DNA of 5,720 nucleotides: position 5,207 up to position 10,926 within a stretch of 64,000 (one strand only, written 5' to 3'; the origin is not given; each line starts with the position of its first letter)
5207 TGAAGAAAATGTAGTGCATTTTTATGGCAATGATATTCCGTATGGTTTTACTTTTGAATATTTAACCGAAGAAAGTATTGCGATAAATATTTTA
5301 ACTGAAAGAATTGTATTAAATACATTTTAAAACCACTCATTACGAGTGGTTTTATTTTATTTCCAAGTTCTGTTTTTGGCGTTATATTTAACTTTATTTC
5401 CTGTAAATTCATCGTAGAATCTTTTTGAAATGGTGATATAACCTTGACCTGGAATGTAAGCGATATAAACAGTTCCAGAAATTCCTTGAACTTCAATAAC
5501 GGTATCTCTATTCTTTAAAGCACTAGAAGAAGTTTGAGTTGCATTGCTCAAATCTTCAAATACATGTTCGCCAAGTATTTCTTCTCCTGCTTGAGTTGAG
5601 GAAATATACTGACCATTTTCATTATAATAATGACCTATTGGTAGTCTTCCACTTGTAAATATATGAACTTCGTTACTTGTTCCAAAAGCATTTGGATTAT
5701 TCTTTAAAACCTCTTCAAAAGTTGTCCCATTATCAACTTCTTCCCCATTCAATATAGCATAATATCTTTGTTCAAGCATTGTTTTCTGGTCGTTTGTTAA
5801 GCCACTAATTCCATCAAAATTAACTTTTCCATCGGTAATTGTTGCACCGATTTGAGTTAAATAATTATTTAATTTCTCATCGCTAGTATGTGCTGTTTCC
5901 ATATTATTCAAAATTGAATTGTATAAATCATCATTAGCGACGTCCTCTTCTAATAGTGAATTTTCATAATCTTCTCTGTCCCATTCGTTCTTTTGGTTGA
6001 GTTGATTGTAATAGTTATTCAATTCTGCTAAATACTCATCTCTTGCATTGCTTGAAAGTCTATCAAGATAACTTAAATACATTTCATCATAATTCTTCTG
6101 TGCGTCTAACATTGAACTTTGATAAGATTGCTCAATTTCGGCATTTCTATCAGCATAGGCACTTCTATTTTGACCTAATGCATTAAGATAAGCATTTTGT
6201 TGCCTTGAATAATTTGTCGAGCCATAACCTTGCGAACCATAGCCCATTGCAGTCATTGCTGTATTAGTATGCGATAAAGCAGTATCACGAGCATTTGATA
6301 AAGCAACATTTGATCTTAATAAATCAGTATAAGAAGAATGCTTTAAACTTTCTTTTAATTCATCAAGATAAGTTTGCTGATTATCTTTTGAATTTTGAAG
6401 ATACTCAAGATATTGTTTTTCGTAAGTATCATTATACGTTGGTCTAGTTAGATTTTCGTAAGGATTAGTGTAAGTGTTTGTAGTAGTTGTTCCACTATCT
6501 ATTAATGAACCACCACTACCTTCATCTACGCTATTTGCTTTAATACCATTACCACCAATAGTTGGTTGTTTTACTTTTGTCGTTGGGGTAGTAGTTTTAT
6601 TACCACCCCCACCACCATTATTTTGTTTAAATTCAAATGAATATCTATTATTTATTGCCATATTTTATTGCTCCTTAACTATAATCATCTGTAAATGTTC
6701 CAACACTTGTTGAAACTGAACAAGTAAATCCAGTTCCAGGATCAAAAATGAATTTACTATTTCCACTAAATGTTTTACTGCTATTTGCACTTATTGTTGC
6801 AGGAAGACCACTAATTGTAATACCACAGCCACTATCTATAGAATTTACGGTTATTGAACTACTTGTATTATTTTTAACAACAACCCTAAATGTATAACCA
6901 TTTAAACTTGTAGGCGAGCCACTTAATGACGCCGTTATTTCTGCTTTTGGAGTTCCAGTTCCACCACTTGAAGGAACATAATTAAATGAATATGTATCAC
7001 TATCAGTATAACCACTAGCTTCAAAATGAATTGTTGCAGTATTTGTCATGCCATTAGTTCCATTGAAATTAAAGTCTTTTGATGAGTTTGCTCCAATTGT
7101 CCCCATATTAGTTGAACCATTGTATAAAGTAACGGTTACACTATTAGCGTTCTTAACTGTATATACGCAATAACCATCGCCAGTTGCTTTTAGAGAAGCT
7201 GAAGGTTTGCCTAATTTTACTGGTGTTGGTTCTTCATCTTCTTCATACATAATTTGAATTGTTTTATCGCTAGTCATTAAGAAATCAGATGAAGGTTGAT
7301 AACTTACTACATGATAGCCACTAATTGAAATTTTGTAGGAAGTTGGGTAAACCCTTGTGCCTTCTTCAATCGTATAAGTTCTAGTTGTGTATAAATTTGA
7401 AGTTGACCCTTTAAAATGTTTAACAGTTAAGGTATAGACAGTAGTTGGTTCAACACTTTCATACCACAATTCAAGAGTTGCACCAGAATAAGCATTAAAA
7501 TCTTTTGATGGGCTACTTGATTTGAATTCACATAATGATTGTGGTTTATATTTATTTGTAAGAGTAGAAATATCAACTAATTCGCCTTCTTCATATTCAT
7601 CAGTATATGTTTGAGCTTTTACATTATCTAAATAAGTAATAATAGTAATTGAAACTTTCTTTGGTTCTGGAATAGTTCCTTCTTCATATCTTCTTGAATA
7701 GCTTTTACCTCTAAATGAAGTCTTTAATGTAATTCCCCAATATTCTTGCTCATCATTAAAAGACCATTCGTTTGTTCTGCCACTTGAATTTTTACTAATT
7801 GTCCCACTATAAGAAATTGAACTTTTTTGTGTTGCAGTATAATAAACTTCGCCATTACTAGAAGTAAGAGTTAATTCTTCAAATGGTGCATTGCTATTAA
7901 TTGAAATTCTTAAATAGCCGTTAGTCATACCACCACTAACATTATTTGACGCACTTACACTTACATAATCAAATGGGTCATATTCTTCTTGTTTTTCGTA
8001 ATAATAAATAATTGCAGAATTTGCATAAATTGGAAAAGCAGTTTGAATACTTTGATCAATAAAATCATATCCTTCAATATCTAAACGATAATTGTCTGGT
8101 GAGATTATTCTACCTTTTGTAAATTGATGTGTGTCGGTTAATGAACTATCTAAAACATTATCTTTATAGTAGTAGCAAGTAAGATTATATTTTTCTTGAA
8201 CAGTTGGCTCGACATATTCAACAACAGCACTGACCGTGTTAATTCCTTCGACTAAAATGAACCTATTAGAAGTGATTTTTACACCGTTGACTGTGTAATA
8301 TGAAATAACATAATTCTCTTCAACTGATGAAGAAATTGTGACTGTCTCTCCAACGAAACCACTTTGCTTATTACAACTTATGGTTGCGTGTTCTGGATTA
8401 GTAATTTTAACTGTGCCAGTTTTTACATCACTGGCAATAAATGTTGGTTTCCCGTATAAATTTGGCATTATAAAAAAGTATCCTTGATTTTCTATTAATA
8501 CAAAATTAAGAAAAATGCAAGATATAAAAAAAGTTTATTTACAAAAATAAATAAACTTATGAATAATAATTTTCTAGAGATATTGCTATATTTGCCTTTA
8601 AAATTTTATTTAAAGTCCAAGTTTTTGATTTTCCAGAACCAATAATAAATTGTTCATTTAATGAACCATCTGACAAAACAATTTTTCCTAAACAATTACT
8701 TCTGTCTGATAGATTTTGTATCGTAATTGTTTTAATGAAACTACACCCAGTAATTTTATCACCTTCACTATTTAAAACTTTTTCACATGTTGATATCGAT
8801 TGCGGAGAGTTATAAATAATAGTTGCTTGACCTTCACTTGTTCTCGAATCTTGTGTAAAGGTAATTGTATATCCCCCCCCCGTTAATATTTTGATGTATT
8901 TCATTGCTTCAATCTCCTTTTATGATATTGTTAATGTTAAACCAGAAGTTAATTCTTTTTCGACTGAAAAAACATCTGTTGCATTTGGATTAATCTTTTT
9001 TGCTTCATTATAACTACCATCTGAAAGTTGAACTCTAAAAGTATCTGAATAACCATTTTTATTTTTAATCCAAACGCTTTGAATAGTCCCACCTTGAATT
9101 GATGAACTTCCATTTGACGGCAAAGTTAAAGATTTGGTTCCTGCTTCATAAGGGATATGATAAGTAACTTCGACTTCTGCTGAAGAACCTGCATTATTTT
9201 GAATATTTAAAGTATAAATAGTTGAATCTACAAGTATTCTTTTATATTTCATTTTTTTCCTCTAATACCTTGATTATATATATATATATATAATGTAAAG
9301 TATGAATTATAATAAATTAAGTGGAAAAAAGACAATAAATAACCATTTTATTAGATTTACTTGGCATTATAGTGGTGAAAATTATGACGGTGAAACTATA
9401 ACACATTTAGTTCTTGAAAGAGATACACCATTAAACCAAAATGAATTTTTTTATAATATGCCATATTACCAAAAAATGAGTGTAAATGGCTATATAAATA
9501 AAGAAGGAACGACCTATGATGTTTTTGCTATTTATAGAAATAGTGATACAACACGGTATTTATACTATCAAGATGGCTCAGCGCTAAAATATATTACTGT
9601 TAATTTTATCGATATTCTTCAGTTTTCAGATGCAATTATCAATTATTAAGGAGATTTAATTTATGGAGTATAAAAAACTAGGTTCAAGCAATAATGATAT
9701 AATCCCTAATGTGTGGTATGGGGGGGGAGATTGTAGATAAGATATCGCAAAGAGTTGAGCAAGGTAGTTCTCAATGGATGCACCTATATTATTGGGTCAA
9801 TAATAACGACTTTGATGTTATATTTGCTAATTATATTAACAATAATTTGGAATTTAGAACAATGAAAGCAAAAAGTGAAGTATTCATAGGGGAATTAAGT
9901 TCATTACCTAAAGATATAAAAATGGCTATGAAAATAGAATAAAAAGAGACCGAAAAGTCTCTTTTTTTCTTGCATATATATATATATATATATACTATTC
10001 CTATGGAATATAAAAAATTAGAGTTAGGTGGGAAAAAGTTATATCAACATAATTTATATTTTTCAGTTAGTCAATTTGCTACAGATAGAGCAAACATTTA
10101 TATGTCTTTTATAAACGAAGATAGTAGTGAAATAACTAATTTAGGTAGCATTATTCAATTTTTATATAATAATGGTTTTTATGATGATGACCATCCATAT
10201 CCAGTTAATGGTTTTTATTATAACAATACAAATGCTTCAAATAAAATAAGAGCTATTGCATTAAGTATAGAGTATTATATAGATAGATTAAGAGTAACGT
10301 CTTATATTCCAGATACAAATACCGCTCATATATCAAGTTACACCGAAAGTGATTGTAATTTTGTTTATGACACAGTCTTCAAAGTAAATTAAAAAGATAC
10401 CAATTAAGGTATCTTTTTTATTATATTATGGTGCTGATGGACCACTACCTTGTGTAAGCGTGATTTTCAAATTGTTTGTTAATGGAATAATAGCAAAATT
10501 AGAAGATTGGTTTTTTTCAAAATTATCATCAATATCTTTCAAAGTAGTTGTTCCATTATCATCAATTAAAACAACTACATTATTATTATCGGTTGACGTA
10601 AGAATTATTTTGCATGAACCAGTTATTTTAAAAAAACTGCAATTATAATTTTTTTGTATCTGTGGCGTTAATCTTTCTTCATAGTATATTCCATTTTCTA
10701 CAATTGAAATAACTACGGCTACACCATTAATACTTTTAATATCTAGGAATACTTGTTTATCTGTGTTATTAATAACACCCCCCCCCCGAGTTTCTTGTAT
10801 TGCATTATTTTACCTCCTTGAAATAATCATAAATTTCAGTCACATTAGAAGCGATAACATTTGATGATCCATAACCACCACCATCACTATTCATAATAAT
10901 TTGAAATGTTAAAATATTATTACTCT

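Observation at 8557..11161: Seven-member paralogous small-protein family in the tail module with poly-G tracts (G8/G9/G10) and (TA)9/(TA)10 promoter repeats: candidate phase-variable contingency locus inside a prophage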

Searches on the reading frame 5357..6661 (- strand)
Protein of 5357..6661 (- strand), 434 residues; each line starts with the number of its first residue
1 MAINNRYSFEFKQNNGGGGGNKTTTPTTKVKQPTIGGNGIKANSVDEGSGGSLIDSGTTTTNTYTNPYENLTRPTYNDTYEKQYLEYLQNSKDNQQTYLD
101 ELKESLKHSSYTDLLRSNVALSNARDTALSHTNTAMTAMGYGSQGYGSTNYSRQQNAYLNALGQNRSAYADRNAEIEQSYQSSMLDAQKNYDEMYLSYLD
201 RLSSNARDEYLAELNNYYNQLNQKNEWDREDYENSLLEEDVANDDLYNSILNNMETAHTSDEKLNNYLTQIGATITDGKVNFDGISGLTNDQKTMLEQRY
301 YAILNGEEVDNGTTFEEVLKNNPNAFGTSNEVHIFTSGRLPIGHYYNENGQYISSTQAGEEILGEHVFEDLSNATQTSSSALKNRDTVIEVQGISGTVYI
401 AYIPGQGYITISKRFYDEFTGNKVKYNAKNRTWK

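Call 5: search_protein_families(library=pfam, proteins=[window:5357-6661:-], max_evalue=0.01)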
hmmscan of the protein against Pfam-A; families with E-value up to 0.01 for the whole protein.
window:5357-6661:- (434 aa): 0 families

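Call 7: search_protein_families(library=phrogs, proteins=[window:5357-6661:-], max_evalue=0.001)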
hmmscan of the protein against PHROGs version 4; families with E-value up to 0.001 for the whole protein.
window:5357-6661:- (434 aa): 0 families

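Call 73: search_solved_structures(query=window:5357-6661:-, max_evalue=1)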
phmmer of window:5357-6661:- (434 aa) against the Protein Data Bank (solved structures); distinct sequences matched with E-value up to 1: 0.

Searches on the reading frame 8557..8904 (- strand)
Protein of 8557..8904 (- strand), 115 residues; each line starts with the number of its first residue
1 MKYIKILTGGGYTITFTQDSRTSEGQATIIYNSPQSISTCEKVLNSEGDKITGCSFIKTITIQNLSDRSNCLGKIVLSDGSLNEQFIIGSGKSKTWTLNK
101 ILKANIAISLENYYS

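Call 5: search_protein_families(library=pfam, proteins=[window:8557-8904:-], max_evalue=0.01)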
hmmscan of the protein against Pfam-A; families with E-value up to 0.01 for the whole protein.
window:8557-8904:- (115 aa): 0 families

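Call 15: find_homologous_proteins(query=window:8560-8904:-, max_evalue=0.01)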
Query seq(115 aa) (115 aa): 1 proteins with E <= 0.01 among 5 candidates.
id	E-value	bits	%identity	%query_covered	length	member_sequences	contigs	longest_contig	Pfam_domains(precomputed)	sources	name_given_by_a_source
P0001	1.7e-67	242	100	100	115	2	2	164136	-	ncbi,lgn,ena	-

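Call 17: find_encoding_contigs(protein=P0002, flank=10000, max_places=10)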
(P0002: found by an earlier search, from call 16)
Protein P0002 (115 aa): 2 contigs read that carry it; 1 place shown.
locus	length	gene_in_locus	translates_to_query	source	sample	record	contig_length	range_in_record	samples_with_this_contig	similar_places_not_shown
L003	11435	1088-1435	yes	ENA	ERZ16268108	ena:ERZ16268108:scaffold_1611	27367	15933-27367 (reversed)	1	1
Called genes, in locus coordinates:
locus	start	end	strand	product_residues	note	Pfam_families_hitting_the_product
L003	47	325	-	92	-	-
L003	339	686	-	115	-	-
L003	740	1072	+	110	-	-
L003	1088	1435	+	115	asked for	-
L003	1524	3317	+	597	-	-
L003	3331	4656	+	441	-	-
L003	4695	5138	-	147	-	-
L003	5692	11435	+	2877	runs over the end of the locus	PF18857:LPD38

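Call 46: predict_structure(alignment_id=A1)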
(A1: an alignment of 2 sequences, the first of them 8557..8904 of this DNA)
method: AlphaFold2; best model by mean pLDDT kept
length: 115 residues; sequences in the alignment: 2
mean_pLDDT: 83.2   pTM: 0.76
mean pLDDT of the five models: 83.2, 81.3, 54.9, 52.0, 50.3
residues with pLDDT >= 90: 48; 70-90: 51; 50-70: 7; < 50: 9
segments of 3 or more residues with pLDDT < 50: 1-9
pLDDT, mean of each block of 10 residues (from residue 1): 46 84 82 82 92 89 89 89 90 87 89 74
secondary structure, 60 per line:
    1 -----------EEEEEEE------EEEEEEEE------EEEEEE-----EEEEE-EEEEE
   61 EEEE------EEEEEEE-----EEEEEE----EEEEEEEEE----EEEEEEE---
elements in order: E12-18 E25-32 E39-44 E50-54 E56-64 E71-77 E83-88 E93-101 E106-112

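Call 47: search_protein_representatives(alignment_id=A1)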
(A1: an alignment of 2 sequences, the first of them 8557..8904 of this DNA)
Query: 2 sequences, 115 profile positions. Proteins with E-value up to 0.001 (for the whole library): 7; up to 1e-10: 3; up to 1e-30: 2. The best 7 are listed.
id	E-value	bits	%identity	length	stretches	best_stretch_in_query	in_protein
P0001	4.2e-58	210.7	-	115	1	1-115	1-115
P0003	2.7e-53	195.2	-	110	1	1-110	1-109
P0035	1.2e-18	83.6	-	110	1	1-110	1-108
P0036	6.4e-08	49.0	-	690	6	52-101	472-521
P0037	1.1e-06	45.0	-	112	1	1-114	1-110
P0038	1.8e-05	41.1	-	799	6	52-86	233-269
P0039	3.4e-04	37.0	-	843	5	9-99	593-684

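Call 68: find_encoding_contigs(protein=P0035, flank=10000, max_places=5)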
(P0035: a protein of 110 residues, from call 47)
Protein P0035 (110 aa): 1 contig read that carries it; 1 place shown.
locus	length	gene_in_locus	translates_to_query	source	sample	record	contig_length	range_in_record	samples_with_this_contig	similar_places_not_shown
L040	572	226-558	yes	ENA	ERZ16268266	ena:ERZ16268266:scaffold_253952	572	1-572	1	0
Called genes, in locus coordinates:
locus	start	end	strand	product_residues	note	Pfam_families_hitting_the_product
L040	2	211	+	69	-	?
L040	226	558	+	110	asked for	-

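Call 85: fold_search(model_id=the predicted structure, library=viral)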
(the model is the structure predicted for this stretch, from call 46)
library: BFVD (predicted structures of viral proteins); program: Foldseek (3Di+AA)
matches with E <= 10: 712; with E <= 0.001: 1
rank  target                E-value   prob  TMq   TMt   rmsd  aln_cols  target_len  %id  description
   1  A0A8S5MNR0            1.8e-04  1.00  0.58  0.56   3.3       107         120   13  Uncharacterized protein [Myoviridae sp. ctI7W9]
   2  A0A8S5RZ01            1.0e-03  1.00  0.48  0.48   6.6       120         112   13  Uncharacterized protein [Myoviridae sp. ctNQV2]
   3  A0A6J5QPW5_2          2.7e-03  1.00  0.50  0.10   5.8       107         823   12  Uncharacterized protein [uncultured Caudovirales phage]
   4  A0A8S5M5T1            2.8e-03  1.00  0.42  0.16   6.3       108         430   16  Uncharacterized protein [Podoviridae sp. ctaNW81]
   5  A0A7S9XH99            3.7e-03  1.00  0.42  0.17   7.2       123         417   10  Uncharacterized protein [Virus NIOZ-UU157]
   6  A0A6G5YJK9            3.9e-03  0.84  0.29  0.07  19.9       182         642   12  (no name in the UniProt tables at hand)
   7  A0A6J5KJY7            5.6e-03  1.00  0.47  0.33   6.7       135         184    9  Uncharacterized protein [uncultured Caudovirales phage]
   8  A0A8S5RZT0            5.6e-03  0.99  0.39  0.18   7.4       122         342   16  Binding domain, N-terminal [Myoviridae sp. ctNQV2]
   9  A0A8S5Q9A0            2.4e-02  1.00  0.53  0.15   4.7       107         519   13  INTERNALIN B BINDING, LEUCINE RICH REPEAT.2A [Siphoviridae sp. ctdcr45]
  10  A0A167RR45            2.5e-02  0.95  0.38  0.35   8.5       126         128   17  Uncharacterized protein [Powai lake megavirus]
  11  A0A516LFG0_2          3.1e-02  0.92  0.43  0.09   6.9       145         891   14  (no name in the UniProt tables at hand)
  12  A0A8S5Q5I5            3.8e-02  0.99  0.48  0.23   5.3       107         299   16  Uncharacterized protein [Siphoviridae sp. ctrzs15]
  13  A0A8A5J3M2            3.8e-02  0.87  0.38  0.27   9.3       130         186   12  (no name in the UniProt tables at hand)
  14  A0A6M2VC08            5.8e-02  0.99  0.51  0.25   5.6       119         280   15  (no name in the UniProt tables at hand)
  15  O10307                8.0e-02  0.57  0.32  0.33  13.0       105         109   12  ECORI-T site protein ETM homolog [Orgyia pseudotsugata multicapsid polyhedrosis virus]
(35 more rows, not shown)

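Call 101: search_protein_families(library=phrogs, proteins=[window:8560-8904:-], max_evalue=0.1)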
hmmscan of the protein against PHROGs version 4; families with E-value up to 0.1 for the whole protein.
seq(115 aa): 1 family
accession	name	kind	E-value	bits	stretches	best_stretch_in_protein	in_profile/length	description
phrog_6465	-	tail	0.092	13.3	1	32-111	158-235/281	tail protein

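Call 103: search_dna_similar(query=window:8560-8904:-, collection=phages, mode=protein, max_evalue=1, max_rows=8)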
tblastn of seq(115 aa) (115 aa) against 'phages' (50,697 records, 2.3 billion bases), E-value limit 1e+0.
No match.

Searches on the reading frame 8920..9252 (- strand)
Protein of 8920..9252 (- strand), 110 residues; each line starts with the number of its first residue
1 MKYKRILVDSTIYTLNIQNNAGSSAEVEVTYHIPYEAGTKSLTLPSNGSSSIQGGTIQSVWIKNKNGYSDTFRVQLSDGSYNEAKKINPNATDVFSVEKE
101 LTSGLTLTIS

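Call 5: search_protein_families(library=pfam, proteins=[window:8920-9252:-], max_evalue=0.01)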
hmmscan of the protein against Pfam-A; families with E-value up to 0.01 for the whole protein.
window:8920-9252:- (110 aa): 0 families

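Call 11: find_encoding_contigs(protein=window:8920-9252:-, flank=10000, max_places=10)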
Protein window:8920-9252:- (110 aa): 3 contigs read that carry it; 2 places shown.
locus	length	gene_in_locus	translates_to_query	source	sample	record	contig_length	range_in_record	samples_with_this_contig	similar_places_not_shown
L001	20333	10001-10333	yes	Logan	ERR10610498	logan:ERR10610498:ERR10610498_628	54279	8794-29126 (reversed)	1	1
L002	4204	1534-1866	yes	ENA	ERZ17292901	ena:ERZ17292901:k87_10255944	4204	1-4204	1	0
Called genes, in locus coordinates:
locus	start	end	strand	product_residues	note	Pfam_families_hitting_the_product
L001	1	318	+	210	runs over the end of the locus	-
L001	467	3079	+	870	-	-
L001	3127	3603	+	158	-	-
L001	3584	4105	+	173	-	-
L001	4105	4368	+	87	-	-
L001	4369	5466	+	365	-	-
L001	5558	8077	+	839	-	PF01391:Collagen (faint)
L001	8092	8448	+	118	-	-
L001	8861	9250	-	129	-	-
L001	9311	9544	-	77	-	-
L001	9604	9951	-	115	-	-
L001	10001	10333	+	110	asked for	-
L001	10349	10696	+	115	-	-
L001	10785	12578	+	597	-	-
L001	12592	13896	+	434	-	-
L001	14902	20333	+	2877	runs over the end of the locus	PF18857:LPD38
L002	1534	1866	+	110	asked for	-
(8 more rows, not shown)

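Call 16: list_cluster_members(proteins=[window:8560-8904:-, window:8920-9252:-, window:9302-9649:+, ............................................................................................, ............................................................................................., window:9709-9942:+, window:10003-10392:+, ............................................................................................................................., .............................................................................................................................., window:10805-11161:-])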
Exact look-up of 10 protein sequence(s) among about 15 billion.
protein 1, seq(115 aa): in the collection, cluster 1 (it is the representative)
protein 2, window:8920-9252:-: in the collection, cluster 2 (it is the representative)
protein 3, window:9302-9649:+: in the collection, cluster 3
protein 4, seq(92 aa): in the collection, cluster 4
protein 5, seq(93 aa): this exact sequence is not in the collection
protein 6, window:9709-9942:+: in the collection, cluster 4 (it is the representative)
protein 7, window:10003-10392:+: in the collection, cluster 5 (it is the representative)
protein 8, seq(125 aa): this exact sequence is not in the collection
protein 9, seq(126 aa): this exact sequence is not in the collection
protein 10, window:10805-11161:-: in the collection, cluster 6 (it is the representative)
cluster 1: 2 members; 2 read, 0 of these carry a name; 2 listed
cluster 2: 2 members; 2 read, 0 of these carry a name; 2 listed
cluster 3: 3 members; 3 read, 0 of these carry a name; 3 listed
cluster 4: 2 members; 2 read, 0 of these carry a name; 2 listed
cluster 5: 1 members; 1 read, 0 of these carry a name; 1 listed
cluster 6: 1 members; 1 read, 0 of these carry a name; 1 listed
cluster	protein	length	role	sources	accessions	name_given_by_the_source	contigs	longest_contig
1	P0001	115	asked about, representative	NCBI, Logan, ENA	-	-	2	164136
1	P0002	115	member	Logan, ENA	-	-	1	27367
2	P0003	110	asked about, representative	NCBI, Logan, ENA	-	-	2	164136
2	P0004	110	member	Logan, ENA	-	-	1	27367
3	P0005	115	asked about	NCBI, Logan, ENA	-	-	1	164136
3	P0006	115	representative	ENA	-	-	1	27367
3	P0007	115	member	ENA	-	-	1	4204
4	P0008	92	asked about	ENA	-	-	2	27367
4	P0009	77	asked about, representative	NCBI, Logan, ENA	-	-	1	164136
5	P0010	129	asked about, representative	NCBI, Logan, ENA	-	-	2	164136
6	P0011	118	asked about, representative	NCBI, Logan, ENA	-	-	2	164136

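Call 101: search_protein_families(library=phrogs, proteins=[window:8923-9252:-], max_evalue=0.1)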
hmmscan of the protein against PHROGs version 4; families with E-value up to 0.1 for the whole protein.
seq(110 aa): 0 families

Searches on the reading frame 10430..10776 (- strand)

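Call 70: predict_structure(protein=window:10430-10776:-)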
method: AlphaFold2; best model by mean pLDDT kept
length: 115 residues; sequences in the alignment: 1
mean_pLDDT: 36.8   pTM: 0.28
mean pLDDT of the five models: 36.8, 35.9, 34.5, 33.5, 33.3
residues with pLDDT >= 90: 0; 70-90: 0; 50-70: 1; < 50: 114
segments of 3 or more residues with pLDDT < 50: 1-56, 58-115
pLDDT, mean of each block of 10 residues (from residue 1): 36 39 36 31 36 42 40 42 44 31 30 32
secondary structure, 60 per line:
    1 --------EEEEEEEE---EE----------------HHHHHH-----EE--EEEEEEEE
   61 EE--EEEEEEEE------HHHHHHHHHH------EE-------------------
elements in order: E9-16 H38-43 E53-62 E65-72 H79-88
